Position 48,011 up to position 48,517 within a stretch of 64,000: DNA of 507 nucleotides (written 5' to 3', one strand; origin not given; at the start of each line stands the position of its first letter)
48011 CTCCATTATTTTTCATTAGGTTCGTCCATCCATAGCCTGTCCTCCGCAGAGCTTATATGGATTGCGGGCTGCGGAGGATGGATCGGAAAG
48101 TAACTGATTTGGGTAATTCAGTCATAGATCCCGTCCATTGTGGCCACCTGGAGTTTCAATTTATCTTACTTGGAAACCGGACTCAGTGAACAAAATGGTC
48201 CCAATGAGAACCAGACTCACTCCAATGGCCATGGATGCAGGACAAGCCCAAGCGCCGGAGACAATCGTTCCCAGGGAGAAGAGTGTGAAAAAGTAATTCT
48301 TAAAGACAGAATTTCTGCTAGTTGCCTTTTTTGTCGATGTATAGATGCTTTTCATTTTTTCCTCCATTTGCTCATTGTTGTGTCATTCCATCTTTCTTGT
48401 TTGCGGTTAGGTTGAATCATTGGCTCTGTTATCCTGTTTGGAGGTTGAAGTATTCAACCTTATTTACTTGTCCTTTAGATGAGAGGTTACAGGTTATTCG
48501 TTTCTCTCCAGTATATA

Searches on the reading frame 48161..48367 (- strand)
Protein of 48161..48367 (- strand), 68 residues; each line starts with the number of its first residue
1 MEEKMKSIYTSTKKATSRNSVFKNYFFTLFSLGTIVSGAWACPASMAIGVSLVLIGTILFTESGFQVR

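Call 19: search_protein_families(library=pfam, proteins=[window:48161-48367:-], max_evalue=0.01)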
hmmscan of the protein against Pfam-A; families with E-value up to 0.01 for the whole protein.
window:48161-48367:- (68 aa): 0 families

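Call 50: search_protein_families(library=ncbifam, proteins=[window:48161-48355:-], max_evalue=0.01)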
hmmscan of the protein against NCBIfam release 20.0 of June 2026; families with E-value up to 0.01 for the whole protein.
window:48161-48355:- (64 aa): 0 families

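Call 61: find_homologous_proteins(query=window:48161-48355:-, max_evalue=0.001)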
Query window:48161-48355:- (64 aa): 14 proteins with E <= 0.001 among 14 candidates.
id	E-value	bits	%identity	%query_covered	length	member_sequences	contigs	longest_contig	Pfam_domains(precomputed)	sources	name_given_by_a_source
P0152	2.2e-33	130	100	100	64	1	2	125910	-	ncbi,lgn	-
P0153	1.5e-24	102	80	100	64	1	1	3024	-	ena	-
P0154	2.8e-24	101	80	100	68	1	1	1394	-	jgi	jgi:hypothetical protein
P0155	4.6e-24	100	78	100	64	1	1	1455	-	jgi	jgi:hypothetical protein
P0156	3.9e-23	97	78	100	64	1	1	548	-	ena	-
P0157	6.1e-23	97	82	80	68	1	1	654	-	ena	-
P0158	1.4e-22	96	77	100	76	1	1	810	-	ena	-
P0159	1.8e-22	95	80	95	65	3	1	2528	-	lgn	-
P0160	9.1e-22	93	75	100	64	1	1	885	-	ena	-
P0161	4.7e-21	91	73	100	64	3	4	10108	-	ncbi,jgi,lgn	-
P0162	8.2e-21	90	72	100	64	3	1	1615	-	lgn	-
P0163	9.5e-21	90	72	100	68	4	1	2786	-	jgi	jgi:hypothetical protein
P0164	1.6e-15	74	67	95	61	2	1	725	-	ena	-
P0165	9.5e-15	71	64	95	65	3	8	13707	-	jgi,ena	jgi:hypothetical protein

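Call 63: find_encoding_contigs(protein=P0152, flank=10000, max_places=2)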
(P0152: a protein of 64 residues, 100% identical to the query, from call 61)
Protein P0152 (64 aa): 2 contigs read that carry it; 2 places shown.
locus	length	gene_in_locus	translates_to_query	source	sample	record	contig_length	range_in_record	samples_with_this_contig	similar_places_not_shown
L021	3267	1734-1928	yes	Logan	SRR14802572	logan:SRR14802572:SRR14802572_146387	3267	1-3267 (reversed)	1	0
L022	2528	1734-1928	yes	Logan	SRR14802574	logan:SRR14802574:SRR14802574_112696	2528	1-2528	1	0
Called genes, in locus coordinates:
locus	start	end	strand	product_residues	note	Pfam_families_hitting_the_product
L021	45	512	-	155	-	PF04024:PspC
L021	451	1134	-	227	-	PF04012:PspA_IM30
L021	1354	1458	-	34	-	-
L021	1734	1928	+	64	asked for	-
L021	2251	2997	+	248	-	PF00753:Lactamase_B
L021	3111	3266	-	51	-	?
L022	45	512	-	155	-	PF04024:PspC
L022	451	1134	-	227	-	PF04012:PspA_IM30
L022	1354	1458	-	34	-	-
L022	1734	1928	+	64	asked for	-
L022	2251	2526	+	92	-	?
